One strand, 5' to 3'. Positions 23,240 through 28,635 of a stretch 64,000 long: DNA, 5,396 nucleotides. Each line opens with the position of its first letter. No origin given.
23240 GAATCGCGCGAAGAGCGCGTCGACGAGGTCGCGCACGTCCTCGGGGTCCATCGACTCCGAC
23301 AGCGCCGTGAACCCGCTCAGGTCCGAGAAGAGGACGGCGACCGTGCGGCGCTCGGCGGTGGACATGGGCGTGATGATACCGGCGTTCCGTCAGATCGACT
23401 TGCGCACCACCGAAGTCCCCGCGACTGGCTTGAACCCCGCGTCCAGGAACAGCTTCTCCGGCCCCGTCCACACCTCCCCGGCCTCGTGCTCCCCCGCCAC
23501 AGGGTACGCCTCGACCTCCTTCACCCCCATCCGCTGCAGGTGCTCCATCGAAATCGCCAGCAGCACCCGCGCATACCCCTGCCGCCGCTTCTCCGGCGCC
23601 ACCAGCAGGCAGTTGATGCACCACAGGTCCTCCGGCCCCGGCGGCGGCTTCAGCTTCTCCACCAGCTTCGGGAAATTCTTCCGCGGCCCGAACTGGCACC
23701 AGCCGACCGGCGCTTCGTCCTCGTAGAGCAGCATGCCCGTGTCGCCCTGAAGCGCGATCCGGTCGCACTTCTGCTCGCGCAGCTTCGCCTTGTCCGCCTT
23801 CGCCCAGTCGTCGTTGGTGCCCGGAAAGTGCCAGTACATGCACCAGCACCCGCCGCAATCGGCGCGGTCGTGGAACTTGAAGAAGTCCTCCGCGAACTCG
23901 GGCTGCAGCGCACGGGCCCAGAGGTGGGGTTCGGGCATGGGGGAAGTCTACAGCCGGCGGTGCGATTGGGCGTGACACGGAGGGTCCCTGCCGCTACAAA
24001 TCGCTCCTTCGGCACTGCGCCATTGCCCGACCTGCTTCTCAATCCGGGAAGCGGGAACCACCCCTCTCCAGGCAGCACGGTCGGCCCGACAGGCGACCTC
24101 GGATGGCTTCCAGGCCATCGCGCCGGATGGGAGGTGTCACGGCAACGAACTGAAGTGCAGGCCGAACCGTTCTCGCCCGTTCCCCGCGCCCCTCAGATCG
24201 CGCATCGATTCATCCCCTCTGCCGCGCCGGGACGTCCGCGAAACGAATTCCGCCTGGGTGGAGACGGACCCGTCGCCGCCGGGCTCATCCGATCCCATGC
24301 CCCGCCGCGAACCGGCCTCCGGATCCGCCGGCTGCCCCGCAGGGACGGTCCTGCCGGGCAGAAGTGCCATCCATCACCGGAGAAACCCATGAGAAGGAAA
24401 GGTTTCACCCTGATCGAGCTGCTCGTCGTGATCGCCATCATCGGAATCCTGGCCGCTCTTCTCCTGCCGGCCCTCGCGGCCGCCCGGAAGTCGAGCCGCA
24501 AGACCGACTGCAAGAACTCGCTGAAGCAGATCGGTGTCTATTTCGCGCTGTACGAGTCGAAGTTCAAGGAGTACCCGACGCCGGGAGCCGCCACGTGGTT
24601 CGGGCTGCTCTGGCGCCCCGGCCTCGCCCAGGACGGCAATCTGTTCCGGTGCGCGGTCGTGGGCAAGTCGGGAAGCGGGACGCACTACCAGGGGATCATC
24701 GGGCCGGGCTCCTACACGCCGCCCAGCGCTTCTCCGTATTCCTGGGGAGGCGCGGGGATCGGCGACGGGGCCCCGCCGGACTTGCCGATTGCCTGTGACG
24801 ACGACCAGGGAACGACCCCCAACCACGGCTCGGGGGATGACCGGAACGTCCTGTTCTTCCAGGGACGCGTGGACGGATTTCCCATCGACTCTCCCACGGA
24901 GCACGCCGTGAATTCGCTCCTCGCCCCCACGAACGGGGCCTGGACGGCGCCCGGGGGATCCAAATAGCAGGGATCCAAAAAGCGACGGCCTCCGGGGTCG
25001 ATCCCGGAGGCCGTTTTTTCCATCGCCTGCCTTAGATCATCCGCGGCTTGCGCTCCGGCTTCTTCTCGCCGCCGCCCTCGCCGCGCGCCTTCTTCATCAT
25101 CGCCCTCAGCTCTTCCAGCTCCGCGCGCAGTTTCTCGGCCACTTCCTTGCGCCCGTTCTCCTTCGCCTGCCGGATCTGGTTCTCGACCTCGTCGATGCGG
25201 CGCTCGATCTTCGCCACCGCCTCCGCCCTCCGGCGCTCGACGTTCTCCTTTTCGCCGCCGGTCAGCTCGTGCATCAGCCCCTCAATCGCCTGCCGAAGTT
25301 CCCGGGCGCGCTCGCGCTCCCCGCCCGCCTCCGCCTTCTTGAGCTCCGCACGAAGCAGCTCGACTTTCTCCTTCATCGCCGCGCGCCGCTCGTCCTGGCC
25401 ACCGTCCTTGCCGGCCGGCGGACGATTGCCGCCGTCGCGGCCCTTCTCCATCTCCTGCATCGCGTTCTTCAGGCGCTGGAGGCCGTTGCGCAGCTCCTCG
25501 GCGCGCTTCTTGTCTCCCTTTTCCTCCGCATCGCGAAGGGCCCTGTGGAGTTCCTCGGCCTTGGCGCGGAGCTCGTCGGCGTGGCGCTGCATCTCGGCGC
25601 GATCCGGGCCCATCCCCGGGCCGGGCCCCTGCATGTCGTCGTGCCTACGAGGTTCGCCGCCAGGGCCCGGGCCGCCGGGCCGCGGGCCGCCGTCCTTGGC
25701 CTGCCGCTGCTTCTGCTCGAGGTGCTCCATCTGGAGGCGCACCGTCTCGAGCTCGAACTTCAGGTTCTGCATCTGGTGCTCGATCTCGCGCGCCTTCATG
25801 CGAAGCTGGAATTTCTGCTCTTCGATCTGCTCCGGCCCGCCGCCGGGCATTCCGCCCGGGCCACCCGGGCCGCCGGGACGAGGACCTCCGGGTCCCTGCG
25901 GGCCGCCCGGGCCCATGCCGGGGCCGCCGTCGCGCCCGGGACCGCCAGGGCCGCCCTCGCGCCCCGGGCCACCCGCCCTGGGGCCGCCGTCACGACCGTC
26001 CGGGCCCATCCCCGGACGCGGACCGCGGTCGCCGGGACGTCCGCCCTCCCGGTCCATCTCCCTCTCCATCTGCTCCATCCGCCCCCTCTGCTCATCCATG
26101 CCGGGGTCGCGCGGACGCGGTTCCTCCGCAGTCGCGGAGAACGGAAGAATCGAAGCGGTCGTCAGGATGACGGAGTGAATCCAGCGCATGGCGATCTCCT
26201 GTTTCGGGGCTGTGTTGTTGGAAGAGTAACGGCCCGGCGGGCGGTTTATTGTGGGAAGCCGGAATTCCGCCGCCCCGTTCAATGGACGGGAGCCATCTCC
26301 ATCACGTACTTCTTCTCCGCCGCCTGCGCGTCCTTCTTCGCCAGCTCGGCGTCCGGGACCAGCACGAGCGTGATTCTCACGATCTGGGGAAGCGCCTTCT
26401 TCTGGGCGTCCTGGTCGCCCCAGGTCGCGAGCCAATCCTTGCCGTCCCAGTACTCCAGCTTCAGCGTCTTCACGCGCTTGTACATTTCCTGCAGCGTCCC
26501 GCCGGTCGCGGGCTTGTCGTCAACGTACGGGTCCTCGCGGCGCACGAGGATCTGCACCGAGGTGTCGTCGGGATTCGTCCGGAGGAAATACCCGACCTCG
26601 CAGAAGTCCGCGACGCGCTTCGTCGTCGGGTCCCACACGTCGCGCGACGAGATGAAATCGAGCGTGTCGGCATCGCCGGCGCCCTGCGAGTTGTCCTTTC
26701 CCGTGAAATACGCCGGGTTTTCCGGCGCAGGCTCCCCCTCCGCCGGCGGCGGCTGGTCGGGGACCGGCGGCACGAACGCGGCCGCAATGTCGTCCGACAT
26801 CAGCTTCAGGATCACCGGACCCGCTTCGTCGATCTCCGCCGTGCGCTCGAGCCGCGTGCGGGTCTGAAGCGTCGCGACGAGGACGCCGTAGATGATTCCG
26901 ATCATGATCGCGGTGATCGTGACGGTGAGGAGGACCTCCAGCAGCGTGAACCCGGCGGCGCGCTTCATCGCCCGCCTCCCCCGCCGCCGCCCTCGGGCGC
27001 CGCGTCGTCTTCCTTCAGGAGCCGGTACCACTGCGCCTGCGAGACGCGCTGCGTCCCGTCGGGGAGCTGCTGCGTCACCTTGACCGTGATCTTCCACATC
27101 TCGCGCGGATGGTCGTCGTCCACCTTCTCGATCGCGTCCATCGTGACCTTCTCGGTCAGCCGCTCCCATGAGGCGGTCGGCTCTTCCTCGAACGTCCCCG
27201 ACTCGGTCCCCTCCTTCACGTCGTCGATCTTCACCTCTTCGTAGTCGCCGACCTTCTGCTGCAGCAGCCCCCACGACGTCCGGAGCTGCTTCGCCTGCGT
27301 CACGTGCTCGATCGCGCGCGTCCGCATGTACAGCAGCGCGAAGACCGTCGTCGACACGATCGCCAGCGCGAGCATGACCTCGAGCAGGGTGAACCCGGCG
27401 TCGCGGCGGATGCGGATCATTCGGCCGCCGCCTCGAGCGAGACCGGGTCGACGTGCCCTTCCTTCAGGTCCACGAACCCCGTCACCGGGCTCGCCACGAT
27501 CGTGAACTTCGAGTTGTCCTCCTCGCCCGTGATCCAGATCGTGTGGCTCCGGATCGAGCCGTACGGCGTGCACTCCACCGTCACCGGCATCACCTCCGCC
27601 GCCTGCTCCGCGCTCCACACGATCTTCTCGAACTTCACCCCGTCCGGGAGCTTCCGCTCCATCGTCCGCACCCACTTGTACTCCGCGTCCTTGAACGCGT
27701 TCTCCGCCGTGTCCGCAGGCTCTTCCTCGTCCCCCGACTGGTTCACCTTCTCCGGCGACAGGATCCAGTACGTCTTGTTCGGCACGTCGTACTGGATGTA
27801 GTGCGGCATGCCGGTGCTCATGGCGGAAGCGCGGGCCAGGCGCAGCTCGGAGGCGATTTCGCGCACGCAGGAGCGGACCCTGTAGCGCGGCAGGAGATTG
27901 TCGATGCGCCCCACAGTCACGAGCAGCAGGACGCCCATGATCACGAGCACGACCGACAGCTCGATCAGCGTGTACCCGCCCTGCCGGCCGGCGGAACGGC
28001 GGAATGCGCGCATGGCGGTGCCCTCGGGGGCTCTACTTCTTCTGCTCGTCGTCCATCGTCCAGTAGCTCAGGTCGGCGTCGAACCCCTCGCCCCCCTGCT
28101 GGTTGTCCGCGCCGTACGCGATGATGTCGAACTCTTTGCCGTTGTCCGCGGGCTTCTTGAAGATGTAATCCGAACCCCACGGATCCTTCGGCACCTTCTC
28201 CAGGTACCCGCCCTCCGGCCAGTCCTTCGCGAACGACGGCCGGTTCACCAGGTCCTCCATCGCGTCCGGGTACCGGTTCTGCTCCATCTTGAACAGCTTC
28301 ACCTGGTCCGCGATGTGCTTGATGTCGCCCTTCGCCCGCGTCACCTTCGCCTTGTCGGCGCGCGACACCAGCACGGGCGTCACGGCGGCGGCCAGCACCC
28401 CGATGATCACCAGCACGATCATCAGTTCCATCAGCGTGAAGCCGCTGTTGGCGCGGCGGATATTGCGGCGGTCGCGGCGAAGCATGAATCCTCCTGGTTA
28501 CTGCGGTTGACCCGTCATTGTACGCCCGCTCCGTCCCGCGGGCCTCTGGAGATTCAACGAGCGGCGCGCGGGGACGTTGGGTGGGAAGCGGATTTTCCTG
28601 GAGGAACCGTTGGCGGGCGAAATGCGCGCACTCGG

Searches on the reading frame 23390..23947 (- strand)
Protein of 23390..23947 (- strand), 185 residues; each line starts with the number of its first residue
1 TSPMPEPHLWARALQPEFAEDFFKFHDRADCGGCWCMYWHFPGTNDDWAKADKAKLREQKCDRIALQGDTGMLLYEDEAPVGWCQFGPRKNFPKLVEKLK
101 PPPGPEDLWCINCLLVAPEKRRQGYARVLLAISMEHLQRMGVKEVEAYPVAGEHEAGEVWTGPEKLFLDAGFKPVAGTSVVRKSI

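Call 91: search_protein_families(library=pfam, proteins=[window:23390-23947:-], max_evalue=0.01)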
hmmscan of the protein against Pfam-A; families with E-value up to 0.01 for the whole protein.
window:23390-23947:- (185 aa): 2 families
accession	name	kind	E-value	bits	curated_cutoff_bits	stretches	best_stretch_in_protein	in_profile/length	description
PF00583.31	Acetyltransf_1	-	9.7e-08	32.7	20.7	1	53-147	17-98/116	Acetyltransferase (GNAT) family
PF13508.13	Acetyltransf_7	-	0.00025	21.8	27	1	73-145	7-65/84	Acetyltransferase (GNAT) domain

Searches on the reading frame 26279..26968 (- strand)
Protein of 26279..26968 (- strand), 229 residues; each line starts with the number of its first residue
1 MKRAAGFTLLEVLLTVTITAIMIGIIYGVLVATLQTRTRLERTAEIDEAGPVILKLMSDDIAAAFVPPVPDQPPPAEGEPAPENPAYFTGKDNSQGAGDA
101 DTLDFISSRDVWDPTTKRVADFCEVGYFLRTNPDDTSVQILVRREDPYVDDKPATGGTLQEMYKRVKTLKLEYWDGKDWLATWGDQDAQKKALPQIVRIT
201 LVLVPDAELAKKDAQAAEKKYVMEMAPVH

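Call 91: search_protein_families(library=pfam, proteins=[window:26279-26968:-], max_evalue=0.01)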
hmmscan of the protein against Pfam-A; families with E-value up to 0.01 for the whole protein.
window:26279-26968:- (229 aa): 2 families
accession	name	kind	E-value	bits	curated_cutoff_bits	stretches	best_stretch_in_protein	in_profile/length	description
PF11612.13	T2SSJ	-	1.3e-08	35.6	28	1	86-203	23-130/140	Type II secretion system (T2SS), protein J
PF07963.17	N_methyl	-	1.1e-06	28.3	21.2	1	1-27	1-27/27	Prokaryotic N-terminal methylation motif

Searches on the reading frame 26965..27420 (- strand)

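Call 91: search_protein_families(library=pfam, proteins=[window:26965-27420:-], max_evalue=0.01)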
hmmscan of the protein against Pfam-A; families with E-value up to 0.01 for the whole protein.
window:26965-27420:- (151 aa): 1 family
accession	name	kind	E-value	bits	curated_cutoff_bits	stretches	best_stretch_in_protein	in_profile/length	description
PF07963.17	N_methyl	-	3.4e-06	26.8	21.2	1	5-26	2-23/27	Prokaryotic N-terminal methylation motif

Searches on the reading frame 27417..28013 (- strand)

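Call 7: search_protein_families(library=pfam, proteins=[window:27417-28013:-], max_evalue=0.1)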
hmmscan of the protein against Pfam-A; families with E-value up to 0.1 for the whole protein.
window:27417-28013:- (198 aa): 1 family
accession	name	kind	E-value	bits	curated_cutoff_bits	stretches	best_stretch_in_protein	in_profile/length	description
PF07963.17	N_methyl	-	3.3e-06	26.9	21.2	1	10-33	3-26/27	Prokaryotic N-terminal methylation motif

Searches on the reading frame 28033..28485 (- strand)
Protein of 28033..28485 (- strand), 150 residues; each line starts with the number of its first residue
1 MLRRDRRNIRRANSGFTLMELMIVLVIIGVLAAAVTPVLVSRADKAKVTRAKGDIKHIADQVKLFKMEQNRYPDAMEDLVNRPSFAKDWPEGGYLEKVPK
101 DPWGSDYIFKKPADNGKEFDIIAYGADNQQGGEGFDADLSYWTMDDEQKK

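Call 7: search_protein_families(library=pfam, proteins=[window:28033-28485:-], max_evalue=0.1)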
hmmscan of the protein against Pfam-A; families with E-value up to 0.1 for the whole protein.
window:28033-28485:- (150 aa): 2 families
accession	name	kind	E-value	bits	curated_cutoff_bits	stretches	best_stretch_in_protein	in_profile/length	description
PF08334.16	T2SSG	-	2e-29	102.2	21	1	40-142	3-108/108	Type II secretion system (T2SS), protein G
PF07963.17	N_methyl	-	5.3e-09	35.7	21.2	1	10-35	1-26/27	Prokaryotic N-terminal methylation motif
